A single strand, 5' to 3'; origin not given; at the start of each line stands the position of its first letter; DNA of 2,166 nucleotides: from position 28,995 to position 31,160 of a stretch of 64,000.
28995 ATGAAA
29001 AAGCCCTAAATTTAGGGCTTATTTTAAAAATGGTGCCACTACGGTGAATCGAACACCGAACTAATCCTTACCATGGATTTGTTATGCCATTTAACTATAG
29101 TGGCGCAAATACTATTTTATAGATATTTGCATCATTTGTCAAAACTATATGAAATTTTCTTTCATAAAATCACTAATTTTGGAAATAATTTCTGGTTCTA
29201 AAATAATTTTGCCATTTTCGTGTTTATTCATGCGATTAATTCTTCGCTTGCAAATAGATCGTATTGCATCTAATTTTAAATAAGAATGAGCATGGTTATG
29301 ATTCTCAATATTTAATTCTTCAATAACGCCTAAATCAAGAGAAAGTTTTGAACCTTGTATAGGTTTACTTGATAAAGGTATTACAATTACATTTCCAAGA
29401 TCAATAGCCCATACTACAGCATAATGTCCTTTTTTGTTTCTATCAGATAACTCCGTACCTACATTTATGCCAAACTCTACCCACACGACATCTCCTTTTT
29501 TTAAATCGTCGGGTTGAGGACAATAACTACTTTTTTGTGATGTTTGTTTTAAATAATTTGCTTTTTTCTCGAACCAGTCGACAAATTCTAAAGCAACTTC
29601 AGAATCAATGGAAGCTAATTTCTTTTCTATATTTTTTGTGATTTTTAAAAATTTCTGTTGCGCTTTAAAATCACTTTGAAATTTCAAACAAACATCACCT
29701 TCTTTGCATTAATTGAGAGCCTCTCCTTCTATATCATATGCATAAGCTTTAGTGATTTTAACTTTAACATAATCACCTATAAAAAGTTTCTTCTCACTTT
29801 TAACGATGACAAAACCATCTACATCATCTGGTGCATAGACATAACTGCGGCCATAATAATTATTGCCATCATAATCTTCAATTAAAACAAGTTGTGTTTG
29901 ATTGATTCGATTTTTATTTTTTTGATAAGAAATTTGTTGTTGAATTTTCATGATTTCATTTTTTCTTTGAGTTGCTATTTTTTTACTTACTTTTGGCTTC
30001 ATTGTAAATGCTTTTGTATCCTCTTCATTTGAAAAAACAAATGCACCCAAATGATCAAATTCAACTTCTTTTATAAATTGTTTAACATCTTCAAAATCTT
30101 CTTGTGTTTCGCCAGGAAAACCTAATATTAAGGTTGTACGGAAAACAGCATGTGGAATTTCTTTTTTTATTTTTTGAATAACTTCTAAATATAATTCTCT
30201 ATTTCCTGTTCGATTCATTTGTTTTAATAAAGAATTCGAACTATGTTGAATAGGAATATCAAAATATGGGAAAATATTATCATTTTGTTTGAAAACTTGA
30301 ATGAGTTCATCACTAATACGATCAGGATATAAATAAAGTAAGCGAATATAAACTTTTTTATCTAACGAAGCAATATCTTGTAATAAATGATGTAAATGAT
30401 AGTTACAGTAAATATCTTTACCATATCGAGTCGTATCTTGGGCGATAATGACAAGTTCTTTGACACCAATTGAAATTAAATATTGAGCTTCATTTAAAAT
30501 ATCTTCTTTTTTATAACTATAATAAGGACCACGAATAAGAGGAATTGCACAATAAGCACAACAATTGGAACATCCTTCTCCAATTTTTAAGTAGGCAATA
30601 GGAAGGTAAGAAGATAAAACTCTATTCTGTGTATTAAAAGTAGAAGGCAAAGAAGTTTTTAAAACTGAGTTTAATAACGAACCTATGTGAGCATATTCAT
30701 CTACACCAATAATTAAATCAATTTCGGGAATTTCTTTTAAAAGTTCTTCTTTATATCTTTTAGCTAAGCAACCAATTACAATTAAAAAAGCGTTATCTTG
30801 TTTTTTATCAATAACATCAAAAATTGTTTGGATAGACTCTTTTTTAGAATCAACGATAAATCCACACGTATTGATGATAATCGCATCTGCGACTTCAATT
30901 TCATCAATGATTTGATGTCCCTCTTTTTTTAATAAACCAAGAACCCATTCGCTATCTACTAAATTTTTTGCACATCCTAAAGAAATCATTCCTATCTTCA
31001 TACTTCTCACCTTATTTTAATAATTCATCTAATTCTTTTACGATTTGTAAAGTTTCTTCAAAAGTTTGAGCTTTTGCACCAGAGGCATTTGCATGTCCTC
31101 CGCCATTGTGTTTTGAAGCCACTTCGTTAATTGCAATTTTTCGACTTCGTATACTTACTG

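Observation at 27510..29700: tRNA-Thr islet: two solitary MazF/PemK-like toxin homologs flanking the tRNA, embedded in decayed non-coding DNA with ~110-bp direct repeats and hairpins; no antitoxin genes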

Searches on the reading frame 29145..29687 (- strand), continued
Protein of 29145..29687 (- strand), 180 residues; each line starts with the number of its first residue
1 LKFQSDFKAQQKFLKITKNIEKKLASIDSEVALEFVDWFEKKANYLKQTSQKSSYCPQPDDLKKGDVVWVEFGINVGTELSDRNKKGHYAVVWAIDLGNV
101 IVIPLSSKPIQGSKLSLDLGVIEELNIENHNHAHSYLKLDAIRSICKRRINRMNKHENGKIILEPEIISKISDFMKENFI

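Call 59: fold_search(model_id=the predicted structure, library=pdb)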
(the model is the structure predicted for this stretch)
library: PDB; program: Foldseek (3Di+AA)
matches with E <= 10: 348; with E <= 0.001: 0
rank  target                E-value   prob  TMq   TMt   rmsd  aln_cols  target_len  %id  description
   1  5co7_E                9.2e-03  1.00  0.39  0.59   6.1       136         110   20  E. coli MazF form III (released 2016-04-06)
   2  5ckd_B                1.8e-02  0.99  0.38  0.57   6.9       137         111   17  E. coli MazF E24A form III (released 2016-04-06)
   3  6kyt_G                2.5e-02  1.00  0.41  0.60   4.7       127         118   14  The structure of the M. tb toxin MazEF-mt1 complex (released 2020-08-05)
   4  5ckd_A                3.3e-02  0.99  0.40  0.62   5.5       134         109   19  E. coli MazF E24A form III (released 2016-04-06)
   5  5cqx_B                7.9e-02  0.91  0.35  0.51   7.1       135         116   17  E. coli MazF mutant E24A in complex with MazE residues 68-82 form I (released 2016-04-06)
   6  7ewj_G                1.9e-01  0.72  0.34  0.51   6.8       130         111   13  Toxin-antitoxin complex from Staphylococcus aureus (released 2022-02-16)
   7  6ft6_MM               3.7e-01  0.08  0.18  0.06  16.3       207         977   13  Structure of the Nop53 pre-60S particle bound to the exosome nuclear cofactors (released 2018-03-28)
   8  5n48_A                4.7e-01  0.07  0.18  0.19  16.7       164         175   10  Structure of Anticalin N9B in complex with extra-domain B of human oncofetal fibronectin (released 2018-02-14)
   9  3bvh_C                6.0e-01  0.09  0.19  0.14  17.9       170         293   10  Crystal Structure of Recombinant gammaD364A Fibrinogen Fragment D with the Peptide Ligand Gly-Pro-Arg-Pro-Amide (released 2008-09-02)
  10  4os3_A                6.8e-01  0.03  0.15  0.16  16.2       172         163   12  Three-dimensional structure of the C65A-W112F double mutant of Human lipocalin-type Prostaglandin D Synthase apo-form (released 2014-08-06)
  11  5n48_C                6.8e-01  0.03  0.16  0.16  16.8       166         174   13  Structure of Anticalin N9B in complex with extra-domain B of human oncofetal fibronectin (released 2018-02-14)
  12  1q03_A                7.7e-01  0.06  0.17  0.21  14.5       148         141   18  Crystal structure of FGF-1, S50G/V51G mutant (released 2004-07-27)
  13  3fjj_A                7.7e-01  0.06  0.17  0.21  14.3       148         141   17  Crystal structure of C83V mutant of Human acidic fibroblast growth factor (released 2009-10-06)
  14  1jy0_A                8.2e-01  0.07  0.17  0.21  13.7       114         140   18  Human acidic fibroblast growth factor. 141 amino acid form with amino terminal His tag and Cys 117 replaced with Val ( (released 2003-08-12)
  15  2ec1_MODEL_1_A        8.2e-01  0.06  0.17  0.21  13.3       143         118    6  Solution structure of the RanBD1 domain from human Nucleoporin 50 kDa (released 2007-08-14)
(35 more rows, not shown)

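Call 106: search_solved_structures(query=A3, max_evalue=1, show_alignments=3)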
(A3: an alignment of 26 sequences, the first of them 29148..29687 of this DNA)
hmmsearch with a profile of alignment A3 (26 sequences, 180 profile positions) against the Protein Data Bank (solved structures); distinct sequences matched with E-value up to 1: 1.
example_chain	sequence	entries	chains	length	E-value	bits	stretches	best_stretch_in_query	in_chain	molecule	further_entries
1v3w_A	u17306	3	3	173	0.26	14.1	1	77-117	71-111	ferripyochelin binding protein | 173aa long hypothetical ferripyochelin binding protein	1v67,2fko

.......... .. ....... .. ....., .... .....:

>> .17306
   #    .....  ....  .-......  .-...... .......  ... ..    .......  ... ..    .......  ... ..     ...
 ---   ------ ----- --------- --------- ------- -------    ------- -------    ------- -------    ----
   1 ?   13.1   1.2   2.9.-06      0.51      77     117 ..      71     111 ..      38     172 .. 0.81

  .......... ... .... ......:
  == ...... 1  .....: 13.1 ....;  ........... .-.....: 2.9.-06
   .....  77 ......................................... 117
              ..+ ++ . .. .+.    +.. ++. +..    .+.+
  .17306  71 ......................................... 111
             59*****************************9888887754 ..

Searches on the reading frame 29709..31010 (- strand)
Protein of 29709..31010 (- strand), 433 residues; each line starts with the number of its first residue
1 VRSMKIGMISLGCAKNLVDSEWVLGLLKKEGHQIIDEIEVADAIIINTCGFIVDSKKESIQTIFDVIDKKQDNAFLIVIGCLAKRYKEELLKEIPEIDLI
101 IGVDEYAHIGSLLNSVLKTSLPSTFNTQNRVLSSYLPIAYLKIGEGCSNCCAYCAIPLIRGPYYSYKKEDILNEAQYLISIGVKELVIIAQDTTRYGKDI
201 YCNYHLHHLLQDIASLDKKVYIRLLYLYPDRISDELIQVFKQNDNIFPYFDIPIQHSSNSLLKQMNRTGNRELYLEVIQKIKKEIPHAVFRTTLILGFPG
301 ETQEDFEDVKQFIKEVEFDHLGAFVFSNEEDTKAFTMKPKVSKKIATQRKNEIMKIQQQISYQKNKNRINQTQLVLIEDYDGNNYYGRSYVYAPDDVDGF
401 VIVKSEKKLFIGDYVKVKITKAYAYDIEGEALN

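Call 4: search_protein_families(library=pfam, proteins=[window:29709-31010:-], max_evalue=1)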
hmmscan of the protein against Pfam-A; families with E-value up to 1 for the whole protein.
window:29709-31010:- (433 aa): 7 families
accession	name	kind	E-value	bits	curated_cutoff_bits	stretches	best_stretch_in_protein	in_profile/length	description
PF00919.26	UPF0004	-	7.1e-27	93.7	27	1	5-102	1-98/98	Uncharacterized protein family UPF0004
PF04055.27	Radical_SAM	-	4.8e-24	85.8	29.5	1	142-313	2-166/166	Radical SAM superfamily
PF18693.7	TRAM_2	-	1e-14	54.8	27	1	372-431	4-62/63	TRAM domain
PF01938.26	TRAM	-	3.5e-05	24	21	1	369-432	4-61/61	TRAM domain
PF21038.3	CEP104_N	-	0.00044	20.8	27.5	1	308-377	50-116/120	Centrosomal protein CEP104, N-terminal domain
PF16575.11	CLP1_P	-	0.11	12.7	26.6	1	40-68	102-130/188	mRNA cleavage and polyadenylation factor CLP1 P-loop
PF20878.2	REST_helical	-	0.25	12.1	27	1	328-371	10-51/65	Helical region in REST corepressor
